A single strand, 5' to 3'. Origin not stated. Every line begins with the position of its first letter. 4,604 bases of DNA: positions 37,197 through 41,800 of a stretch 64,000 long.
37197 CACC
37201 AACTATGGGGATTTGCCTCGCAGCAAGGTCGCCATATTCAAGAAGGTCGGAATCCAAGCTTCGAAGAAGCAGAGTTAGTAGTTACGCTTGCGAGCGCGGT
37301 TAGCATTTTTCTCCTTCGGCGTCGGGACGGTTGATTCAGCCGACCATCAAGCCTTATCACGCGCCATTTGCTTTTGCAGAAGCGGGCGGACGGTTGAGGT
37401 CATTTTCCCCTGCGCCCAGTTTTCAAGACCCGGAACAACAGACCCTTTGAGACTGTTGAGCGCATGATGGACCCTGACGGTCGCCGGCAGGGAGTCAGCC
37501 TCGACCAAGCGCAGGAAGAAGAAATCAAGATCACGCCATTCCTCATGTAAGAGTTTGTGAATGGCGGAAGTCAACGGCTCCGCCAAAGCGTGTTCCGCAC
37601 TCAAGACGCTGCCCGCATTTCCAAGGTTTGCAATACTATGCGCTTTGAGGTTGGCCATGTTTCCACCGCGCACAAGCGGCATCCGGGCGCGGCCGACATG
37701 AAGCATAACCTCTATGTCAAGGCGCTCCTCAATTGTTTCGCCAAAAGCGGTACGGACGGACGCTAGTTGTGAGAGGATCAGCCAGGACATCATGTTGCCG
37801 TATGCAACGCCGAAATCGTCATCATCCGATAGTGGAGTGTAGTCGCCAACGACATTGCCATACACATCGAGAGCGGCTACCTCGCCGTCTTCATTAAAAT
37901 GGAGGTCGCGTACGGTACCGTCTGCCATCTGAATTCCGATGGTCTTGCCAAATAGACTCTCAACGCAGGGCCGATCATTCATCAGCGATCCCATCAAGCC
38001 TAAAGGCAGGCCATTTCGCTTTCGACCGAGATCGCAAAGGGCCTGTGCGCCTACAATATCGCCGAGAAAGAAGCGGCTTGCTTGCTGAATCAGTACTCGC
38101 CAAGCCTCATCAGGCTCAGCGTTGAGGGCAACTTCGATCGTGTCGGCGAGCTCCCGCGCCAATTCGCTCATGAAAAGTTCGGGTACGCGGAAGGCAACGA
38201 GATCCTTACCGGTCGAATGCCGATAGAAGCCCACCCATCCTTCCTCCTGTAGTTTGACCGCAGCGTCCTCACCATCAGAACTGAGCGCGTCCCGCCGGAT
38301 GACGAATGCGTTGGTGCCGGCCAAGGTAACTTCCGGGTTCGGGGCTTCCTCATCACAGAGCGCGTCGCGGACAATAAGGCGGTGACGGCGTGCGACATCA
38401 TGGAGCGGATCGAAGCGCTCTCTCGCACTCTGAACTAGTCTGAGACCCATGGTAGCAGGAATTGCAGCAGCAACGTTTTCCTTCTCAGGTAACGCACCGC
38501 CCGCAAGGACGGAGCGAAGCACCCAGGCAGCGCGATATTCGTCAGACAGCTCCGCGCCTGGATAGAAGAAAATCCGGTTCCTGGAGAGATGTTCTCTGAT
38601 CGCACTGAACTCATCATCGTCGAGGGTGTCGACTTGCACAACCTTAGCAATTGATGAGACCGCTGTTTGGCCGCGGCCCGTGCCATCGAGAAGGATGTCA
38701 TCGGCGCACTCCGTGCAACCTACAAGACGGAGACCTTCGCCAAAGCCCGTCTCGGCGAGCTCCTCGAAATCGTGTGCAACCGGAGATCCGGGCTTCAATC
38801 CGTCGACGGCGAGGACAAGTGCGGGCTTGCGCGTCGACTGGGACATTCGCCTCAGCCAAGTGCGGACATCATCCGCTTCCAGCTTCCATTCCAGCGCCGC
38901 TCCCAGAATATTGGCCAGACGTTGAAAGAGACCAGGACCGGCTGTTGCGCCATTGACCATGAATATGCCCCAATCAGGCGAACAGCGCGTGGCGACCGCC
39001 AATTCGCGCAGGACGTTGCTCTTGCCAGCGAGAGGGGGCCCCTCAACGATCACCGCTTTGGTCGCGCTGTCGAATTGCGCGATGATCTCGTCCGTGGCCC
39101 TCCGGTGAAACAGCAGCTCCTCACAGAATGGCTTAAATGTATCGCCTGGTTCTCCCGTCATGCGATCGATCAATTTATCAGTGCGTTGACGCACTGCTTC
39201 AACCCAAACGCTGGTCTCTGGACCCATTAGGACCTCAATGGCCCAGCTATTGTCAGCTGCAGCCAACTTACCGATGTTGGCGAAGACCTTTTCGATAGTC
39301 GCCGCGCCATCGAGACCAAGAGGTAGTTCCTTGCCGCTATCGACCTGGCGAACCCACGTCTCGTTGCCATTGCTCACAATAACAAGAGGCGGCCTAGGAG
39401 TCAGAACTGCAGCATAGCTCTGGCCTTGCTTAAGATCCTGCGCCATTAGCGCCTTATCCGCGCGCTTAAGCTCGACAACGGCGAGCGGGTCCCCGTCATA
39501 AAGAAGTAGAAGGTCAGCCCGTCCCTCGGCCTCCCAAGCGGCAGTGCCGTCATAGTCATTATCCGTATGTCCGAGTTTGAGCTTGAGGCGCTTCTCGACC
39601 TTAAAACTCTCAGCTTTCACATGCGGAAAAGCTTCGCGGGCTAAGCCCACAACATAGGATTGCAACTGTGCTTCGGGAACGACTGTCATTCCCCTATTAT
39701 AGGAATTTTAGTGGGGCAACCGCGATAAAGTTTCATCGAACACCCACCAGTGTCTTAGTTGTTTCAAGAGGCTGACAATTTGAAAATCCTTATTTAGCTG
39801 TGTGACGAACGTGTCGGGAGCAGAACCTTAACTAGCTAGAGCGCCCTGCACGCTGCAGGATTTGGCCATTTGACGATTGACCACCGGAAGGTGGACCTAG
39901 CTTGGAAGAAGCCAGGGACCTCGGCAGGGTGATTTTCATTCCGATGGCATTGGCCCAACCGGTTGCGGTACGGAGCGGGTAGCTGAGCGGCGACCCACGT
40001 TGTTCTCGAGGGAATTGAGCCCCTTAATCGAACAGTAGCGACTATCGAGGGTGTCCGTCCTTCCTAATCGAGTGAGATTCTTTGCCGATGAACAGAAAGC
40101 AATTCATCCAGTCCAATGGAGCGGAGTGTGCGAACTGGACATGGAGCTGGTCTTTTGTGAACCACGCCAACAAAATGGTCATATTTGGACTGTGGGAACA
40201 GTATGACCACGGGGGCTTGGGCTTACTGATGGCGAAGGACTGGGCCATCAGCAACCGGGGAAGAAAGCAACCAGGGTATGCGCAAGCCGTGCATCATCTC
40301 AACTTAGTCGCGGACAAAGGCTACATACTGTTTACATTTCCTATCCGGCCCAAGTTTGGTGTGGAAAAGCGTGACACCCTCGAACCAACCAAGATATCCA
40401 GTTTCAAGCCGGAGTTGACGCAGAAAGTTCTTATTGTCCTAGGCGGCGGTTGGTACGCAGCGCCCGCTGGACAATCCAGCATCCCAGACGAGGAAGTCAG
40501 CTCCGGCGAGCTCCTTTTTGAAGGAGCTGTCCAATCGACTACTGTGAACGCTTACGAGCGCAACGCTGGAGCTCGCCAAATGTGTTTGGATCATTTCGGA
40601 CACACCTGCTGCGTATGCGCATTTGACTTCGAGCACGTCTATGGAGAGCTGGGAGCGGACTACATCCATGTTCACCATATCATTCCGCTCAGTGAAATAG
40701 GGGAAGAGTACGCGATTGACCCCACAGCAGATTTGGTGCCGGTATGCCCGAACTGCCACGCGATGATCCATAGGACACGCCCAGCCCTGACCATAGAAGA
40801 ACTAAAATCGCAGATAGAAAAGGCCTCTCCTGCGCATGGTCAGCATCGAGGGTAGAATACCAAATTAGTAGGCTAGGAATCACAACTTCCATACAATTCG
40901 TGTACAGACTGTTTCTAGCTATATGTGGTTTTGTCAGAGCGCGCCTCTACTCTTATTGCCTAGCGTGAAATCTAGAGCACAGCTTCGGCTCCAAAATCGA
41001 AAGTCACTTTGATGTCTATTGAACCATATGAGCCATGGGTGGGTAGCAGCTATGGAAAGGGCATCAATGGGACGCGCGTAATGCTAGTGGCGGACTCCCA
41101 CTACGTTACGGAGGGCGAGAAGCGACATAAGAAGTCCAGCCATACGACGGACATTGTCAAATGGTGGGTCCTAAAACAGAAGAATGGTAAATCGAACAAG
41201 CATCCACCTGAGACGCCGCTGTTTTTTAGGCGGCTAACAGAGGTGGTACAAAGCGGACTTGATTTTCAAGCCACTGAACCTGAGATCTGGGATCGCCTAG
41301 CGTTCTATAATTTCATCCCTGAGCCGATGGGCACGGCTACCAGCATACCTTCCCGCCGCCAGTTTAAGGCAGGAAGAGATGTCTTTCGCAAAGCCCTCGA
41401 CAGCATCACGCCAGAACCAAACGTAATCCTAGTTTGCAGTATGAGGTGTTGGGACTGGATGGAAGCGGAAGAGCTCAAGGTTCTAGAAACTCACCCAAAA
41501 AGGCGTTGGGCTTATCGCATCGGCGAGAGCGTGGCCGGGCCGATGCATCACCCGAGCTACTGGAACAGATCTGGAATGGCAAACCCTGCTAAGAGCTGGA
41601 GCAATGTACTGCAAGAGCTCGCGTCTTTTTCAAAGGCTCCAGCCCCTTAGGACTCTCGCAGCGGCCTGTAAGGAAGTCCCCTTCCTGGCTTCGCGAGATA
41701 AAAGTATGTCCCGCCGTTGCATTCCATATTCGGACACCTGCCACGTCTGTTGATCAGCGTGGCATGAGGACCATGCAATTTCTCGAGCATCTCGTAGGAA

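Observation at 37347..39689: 780-aa single-gene nuclease / P-loop / sensor architecture (compact Avs- or STAND-like candidate)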

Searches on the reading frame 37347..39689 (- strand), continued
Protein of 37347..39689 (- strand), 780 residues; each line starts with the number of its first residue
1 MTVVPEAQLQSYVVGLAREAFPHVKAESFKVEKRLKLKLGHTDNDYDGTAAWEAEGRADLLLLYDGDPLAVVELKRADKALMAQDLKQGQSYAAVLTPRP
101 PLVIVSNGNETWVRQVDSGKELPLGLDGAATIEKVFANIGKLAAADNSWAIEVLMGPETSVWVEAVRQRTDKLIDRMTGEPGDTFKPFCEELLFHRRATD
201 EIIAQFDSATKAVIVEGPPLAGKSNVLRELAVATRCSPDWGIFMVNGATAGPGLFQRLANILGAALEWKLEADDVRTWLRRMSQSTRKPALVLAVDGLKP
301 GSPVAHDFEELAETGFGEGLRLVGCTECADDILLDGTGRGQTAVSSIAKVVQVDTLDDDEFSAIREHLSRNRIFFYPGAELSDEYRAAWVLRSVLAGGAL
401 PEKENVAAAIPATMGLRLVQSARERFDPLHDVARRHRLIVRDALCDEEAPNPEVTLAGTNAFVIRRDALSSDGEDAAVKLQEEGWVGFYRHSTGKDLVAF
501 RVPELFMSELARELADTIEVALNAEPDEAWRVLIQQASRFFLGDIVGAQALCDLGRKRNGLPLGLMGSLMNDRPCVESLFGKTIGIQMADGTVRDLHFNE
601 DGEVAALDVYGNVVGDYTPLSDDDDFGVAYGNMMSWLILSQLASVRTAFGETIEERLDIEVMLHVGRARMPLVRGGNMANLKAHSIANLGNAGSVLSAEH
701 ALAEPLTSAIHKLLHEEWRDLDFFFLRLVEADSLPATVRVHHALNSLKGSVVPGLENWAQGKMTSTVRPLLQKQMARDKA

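Call 101: find_encoding_contigs(protein=P0022, flank=4000, max_places=1)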
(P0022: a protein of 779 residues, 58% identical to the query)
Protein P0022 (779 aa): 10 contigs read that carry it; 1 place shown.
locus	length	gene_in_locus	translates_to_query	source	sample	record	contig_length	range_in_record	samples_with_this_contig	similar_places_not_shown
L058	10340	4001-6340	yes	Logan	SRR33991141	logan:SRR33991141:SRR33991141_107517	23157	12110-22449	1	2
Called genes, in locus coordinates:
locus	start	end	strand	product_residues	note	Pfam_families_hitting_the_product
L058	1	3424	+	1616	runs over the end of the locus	PF03389:MobA_MobL, PF01443:Viral_helicase1 (faint), PF13245:AAA_19, PF13604:AAA_30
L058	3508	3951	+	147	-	PF13560:HTH_31, PF01381:HTH_3, PF12844:HTH_19, PF13443:HTH_26 (weak)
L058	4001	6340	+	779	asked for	PF13588:HSDR_N_2 (weak), PF04313:HSDR_N (weak)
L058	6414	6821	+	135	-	PF05443:ROS_MUCR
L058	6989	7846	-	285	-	PF06067:DUF932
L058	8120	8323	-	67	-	-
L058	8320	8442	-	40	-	-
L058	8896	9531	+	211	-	PF13462:Thioredoxin_4, PF13098:Thioredoxin_2 (faint), PF01323:DSBA (faint)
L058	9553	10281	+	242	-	PF02683:DsbD_TM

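Call 111: search_solved_structures(query=A5, max_evalue=1, show_alignments=2)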
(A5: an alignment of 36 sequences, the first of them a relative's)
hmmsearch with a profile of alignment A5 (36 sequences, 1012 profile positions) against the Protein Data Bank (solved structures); distinct sequences matched with E-value up to 1: 10.
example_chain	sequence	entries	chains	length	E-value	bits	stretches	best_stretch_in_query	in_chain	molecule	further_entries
3tso_A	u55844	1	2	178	0.22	13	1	212-231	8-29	Ras-related protein Rab-25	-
5opt_k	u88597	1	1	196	0.27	12.7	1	847-963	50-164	40S ribosomal protein S17, putative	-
2oil_A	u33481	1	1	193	0.34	12.3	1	217-231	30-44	Ras-related protein Rab-25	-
6ekk_C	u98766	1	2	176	0.36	12.3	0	216-236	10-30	Ras-related protein Rab-35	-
3cpj_B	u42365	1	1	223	0.58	11.6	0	217-233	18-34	GTP-binding protein YPT31/YPT8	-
7ase_i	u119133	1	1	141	0.59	11.6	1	858-964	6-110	40S ribosomal protein S17, putative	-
4v8m_AL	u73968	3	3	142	0.86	11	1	858-963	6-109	40S RIBOSOMAL PROTEIN S17, PUTATIVE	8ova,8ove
2f9l_A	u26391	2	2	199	0.9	10.9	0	217-231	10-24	RAB11B, member RAS oncogene family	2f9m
7rzy_1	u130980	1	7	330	0.96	10.9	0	208-230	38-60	Tn6677 Vibrio cholerae transposon TnsC (VchTnsC)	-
7ru9_A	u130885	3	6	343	0.98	10.8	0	211-268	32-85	ATPase GET3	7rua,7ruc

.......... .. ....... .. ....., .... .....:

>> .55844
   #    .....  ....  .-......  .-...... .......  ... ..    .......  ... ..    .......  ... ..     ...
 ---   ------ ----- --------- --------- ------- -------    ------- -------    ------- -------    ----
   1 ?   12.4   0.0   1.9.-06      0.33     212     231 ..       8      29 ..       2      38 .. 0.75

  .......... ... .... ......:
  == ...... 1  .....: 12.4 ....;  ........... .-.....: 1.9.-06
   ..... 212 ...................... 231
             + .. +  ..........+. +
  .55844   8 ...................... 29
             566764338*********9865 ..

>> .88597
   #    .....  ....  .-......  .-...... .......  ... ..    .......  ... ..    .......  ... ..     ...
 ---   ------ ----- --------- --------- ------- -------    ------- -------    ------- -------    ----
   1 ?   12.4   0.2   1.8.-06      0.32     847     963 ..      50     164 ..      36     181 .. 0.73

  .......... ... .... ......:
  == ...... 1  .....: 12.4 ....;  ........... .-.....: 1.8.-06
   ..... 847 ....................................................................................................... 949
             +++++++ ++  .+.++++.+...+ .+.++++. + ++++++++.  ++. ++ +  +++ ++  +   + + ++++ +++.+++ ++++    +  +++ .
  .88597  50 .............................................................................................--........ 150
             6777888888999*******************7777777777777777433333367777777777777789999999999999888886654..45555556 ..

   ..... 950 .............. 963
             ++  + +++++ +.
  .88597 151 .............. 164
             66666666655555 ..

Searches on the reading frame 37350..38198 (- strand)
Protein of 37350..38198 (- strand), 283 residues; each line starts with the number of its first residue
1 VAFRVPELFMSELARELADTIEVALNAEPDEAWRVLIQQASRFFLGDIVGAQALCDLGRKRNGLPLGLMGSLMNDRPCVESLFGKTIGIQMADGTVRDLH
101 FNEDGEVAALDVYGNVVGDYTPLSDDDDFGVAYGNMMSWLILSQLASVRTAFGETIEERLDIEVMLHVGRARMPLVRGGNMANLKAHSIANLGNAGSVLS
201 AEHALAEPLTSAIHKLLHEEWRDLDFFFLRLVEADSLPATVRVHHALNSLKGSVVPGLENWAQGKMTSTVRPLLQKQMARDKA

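Call 45: predict_structure(alignment_id=A3)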
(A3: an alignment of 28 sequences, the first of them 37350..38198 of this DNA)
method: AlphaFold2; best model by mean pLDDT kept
length: 283 residues; sequences in the alignment: 28
mean_pLDDT: 88.1   pTM: 0.84
mean pLDDT of the five models: 88.1, 87.8, 87.7, 87.2, 87.2
residues with pLDDT >= 90: 179; 70-90: 78; 50-70: 18; < 50: 8
segments of 3 or more residues with pLDDT < 50: 1-4, 181-184
pLDDT, mean of each block of 10 residues (from residue 1): 57 93 94 95 88 93 90 90 86 83 89 91 63 88 92 87 96 78 62 88 92 97 97 98 98 96 98 95 71
secondary structure, 60 per line:
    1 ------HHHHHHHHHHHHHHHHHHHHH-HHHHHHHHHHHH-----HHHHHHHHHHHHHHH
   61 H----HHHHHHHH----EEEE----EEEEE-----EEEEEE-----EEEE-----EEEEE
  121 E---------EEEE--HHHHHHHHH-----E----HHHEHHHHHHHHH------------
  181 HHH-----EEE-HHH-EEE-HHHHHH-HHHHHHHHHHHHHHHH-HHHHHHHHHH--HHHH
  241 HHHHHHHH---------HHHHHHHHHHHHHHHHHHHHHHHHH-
elements in order: H7-27 H29-40 H46-61 H66-73 E78-81 E86-90 E96-101 E107-110 E116-121 E131-134 H137-145 H160-168 E189-191 E197-199 H201-206 H208-223 H225-234 H237-248 H258-282

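Call 47: fold_search(model_id=the predicted structure, library=pdb)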
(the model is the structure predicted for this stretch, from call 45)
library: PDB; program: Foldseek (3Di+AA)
matches with E <= 10: 261; with E <= 0.001: 0
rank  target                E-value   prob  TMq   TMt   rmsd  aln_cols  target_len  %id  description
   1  8g9k_A                2.2e-01  0.33  0.19  0.23  11.5       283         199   10  Geometrically programmable nanomaterial construction using regularized protein building blocks (released 2024-03-13)
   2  9grx_F                2.3e-01  0.12  0.17  0.09  17.3       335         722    9  NDH-PSI-LHCI supercomplex from S. oleracea (released 2025-02-12)
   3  6hum_F                3.5e-01  0.08  0.14  0.08  17.5       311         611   12  Structure of the photosynthetic complex I from Thermosynechococcus elongatus (released 2019-01-09)
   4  9gm7_D                4.5e-01  0.05  0.12  0.12  24.0       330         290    8  MukBEF in a nucleotide-bound state with open neck gate (monomer) (released 2025-03-26)
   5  6e9x_A                4.8e-01  0.25  0.19  0.27  13.3       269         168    9  DHF91 filament (released 2018-11-21)
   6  5dse_B                5.0e-01  0.13  0.20  0.23  17.6       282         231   11  Crystal Structure of the TTC7B/Hyccin Complex (released 2015-12-02)
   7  7mwq_B                5.3e-01  0.20  0.18  0.23  12.0       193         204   13  Structure of De Novo designed beta sheet heterodimer LHD29A53/B53 (released 2022-01-19)
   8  6l7o_F                6.1e-01  0.08  0.16  0.09  17.7       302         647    9  cryo-EM structure of cyanobacteria Fd-NDH-1L complex (released 2020-02-19)
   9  6nbx_F                7.1e-01  0.07  0.14  0.08  17.8       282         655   11  T.elongatus NDH (data-set 2) (released 2019-02-27)
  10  3owa_C                7.4e-01  0.07  0.17  0.11  19.8       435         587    9  Crystal Structure of Acyl-CoA Dehydrogenase complexed with FAD from Bacillus anthracis (released 2010-10-13)
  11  9mg8_B                8.2e-01  0.10  0.21  0.18  21.2       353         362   10  Crystal Structure of b-iTHR-110 (released 2025-12-17)
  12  6xte_A                8.6e-01  0.07  0.16  0.06  17.5       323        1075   11  Human karyopherin RanBP5 (isoform-1) (released 2020-04-22)
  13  6khj_F                9.1e-01  0.08  0.17  0.10  17.6       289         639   12  Supercomplex for electron transfer (released 2020-02-12)
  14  6l7p_F                1.1e+00  0.06  0.15  0.09  18.1       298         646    9  cryo-EM structure of cyanobacteria NDH-1LdelV complex (released 2020-02-19)
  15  9b8q_T                1.2e+00  0.11  0.24  0.18  12.4       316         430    9  Synaptic Vesicle V-ATPase with synaptophysin and SidK, State 3, peripheral stalks (released 2024-06-26)
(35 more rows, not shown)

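Call 66: find_homologous_proteins(query=A3, max_evalue=0.001)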
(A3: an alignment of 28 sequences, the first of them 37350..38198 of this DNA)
Query A3 (28 sequences) (283 aa, profile of the alignment): 7 proteins with E <= 0.001 among 8000 candidates.
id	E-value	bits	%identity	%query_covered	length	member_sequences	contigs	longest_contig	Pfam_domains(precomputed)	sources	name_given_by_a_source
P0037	2.4e-103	363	62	98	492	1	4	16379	PF04313.21,PF13588.13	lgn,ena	-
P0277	1.4e-102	360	32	96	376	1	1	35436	-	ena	-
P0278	1.4e-99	351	29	95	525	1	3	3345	-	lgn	-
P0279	1.0e-89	318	33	82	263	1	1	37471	-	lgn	-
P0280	1.7e-84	301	31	78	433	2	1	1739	-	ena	-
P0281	2.8e-77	277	30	77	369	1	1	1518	-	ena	-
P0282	5.4e-71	257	27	82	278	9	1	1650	-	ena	-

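Call 69: search_protein_families(library=pfam, proteins=[P0277, P0279], max_evalue=0.01)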
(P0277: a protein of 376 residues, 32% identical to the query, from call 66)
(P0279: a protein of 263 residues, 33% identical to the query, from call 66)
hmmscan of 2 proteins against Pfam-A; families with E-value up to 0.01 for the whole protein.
P0277 (376 aa): 0 families

P0279 (263 aa): 0 families

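Call 80: fold_search(model_id=the predicted structure, library=viral)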
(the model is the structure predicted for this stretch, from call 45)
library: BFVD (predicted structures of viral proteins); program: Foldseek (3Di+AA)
matches with E <= 10: 307; with E <= 0.001: 0
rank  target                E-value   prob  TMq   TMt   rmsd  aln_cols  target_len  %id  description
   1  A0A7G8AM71            3.4e-02  0.54  0.13  0.16  15.4       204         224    9  (no name in the UniProt tables at hand)
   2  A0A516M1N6            4.0e-01  0.04  0.11  0.10  21.4       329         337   12  (no name in the UniProt tables at hand)
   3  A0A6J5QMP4            4.2e-01  0.07  0.14  0.10  21.9       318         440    8  Uncharacterized protein [uncultured Caudovirales phage]
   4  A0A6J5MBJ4            4.4e-01  0.14  0.21  0.15  19.6       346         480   13  Uncharacterized protein [uncultured Caudovirales phage]
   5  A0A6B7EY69            6.5e-01  0.69  0.11  0.08   4.9        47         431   30  (no name in the UniProt tables at hand)
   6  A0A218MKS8            6.9e-01  0.82  0.11  0.28   7.3        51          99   22  Uncharacterized protein [uncultured virus]
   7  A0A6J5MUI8            8.3e-01  0.03  0.12  0.07  21.5       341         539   10  Uncharacterized protein [uncultured Caudovirales phage]
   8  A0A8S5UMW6            1.0e+00  0.05  0.12  0.11  15.5       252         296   14  Uncharacterized protein [Siphoviridae sp. ctKGQ3]
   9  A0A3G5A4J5            1.1e+00  0.10  0.18  0.09  11.8       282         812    9  Glycosyltransferase family 2 [Harvfovirus sp.]
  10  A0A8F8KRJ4            1.1e+00  0.05  0.14  0.06  19.4       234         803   14  Ubiquitin-like domain-containing protein [Clandestinovirus]
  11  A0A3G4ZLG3            1.2e+00  0.08  0.18  0.10  21.0       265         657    9  Uncharacterized protein [Terrestrivirus sp.]
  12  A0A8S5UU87            1.2e+00  0.08  0.09  0.17  18.3        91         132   18  Uncharacterized protein [Siphoviridae sp. ctpyK9]
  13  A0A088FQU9            1.3e+00  0.11  0.13  0.14  13.1       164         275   14  DUF551 domain-containing protein [Escherichia phage vB_EcoM-ep3]
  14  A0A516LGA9            1.4e+00  0.06  0.10  0.18  16.6       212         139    6  (no name in the UniProt tables at hand)
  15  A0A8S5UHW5            1.5e+00  0.08  0.11  0.15  13.4        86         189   24  Uncharacterized protein [Myoviridae sp. ctu2j3]
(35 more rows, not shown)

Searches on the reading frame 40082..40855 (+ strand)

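Call 3: search_protein_families(library=pfam, proteins=[window:40082-40855:+], max_evalue=0.1)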
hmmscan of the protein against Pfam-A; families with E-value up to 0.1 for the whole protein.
window:40082-40855:+ (257 aa): 2 families
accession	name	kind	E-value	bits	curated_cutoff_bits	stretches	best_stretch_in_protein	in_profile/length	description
PF01844.29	HNH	-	1e-07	32.4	21.4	1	176-231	1-46/47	HNH endonuclease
PF13391.12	HNH_2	-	0.087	13.1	21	0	176-231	1-60/66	HNH endonuclease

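Call 4: search_protein_families(library=padloc, proteins=[window:40082-40855:+], max_evalue=0.1)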
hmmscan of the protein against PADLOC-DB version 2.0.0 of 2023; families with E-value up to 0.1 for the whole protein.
window:40082-40855:+ (257 aa): 3 families
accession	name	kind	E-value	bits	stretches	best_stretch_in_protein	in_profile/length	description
PDLC03656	mREase_IV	-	1.9e-07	29.1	1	165-238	196-264/277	Type IV methyl-directed restriction enzyme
PDLC03514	REase_II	-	0.0001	19.7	1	157-235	266-346/386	Type II restriction enzyme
PDLC04259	PDC-M01B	-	0.071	11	1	196-227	107-136/277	-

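Call 5: search_protein_families(library=ncbifam, proteins=[window:40082-40855:+], max_evalue=0.1)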
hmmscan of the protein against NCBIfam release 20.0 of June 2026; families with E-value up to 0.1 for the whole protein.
window:40082-40855:+ (257 aa): 1 family
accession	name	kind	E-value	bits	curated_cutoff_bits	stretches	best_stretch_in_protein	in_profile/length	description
NF040563.1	guided_IscB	equivalog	0.0022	17.2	175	1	164-240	183-246/314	RNA-guided endonuclease IscB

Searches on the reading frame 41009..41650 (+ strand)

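Call 3: search_protein_families(library=pfam, proteins=[window:41009-41650:+], max_evalue=0.1)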
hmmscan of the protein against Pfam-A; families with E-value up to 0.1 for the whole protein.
window:41009-41650:+ (213 aa): 0 families

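Call 4: search_protein_families(library=padloc, proteins=[window:41009-41650:+], max_evalue=0.1)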
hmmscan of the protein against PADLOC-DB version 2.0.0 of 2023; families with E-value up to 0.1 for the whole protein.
window:41009-41650:+ (213 aa): 0 families

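Call 5: search_protein_families(library=ncbifam, proteins=[window:41009-41650:+], max_evalue=0.1)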
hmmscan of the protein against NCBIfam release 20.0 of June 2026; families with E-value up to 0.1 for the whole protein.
window:41009-41650:+ (213 aa): 1 family
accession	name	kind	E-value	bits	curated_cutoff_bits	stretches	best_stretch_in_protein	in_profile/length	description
TIGR01428.1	HAD_type_II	equivalog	0.051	13.6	125.4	1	110-155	137-182/197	haloacid dehalogenase type II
